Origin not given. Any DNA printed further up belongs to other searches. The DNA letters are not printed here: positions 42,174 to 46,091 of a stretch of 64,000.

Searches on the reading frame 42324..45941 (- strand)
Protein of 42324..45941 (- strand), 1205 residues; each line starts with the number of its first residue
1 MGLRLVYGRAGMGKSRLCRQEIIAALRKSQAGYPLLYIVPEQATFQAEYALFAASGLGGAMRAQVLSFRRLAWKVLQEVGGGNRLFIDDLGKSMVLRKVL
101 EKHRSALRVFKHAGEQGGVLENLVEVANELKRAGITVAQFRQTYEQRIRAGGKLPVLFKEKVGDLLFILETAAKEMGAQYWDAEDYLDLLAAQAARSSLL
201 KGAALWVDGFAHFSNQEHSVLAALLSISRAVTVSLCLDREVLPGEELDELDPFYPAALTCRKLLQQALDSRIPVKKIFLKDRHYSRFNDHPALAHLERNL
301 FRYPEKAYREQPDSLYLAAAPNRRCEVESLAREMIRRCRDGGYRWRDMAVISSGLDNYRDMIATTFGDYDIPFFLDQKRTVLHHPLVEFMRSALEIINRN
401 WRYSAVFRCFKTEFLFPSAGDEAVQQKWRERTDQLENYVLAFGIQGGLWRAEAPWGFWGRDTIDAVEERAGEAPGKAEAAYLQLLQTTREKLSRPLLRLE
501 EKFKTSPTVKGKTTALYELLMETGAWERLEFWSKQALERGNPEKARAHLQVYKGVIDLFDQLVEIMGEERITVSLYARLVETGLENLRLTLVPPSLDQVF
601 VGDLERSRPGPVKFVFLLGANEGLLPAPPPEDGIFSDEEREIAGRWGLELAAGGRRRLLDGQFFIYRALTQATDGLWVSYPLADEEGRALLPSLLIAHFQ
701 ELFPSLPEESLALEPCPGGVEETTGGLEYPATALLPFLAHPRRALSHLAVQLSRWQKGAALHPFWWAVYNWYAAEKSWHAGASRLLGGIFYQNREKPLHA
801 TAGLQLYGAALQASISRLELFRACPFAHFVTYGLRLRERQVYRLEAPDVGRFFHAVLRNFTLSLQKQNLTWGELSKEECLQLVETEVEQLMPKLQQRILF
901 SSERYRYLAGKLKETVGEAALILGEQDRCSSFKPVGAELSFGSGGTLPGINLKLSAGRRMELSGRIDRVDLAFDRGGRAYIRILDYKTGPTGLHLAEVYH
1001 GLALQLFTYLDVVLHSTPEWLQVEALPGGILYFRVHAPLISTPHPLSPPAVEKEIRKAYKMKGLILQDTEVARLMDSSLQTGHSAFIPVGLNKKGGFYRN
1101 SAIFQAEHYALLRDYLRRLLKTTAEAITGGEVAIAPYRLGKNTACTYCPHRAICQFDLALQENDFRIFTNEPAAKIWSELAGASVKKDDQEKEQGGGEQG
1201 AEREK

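Call 55: search_protein_families(library=pfam, proteins=[window:42324-45941:-], max_evalue=0.00001)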
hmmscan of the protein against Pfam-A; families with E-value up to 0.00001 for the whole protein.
window:42324-45941:- (1205 aa): 2 families
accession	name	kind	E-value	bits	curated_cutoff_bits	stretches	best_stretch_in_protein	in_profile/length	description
PF21445.3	ADDB_N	-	1e-86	291.2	26.6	1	5-297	1-290/290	ADDB, N-terminal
PF12705.13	PDDEXK_1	-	1e-46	160.3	22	1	813-1155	2-247/247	PD-(D/E)XK nuclease superfamily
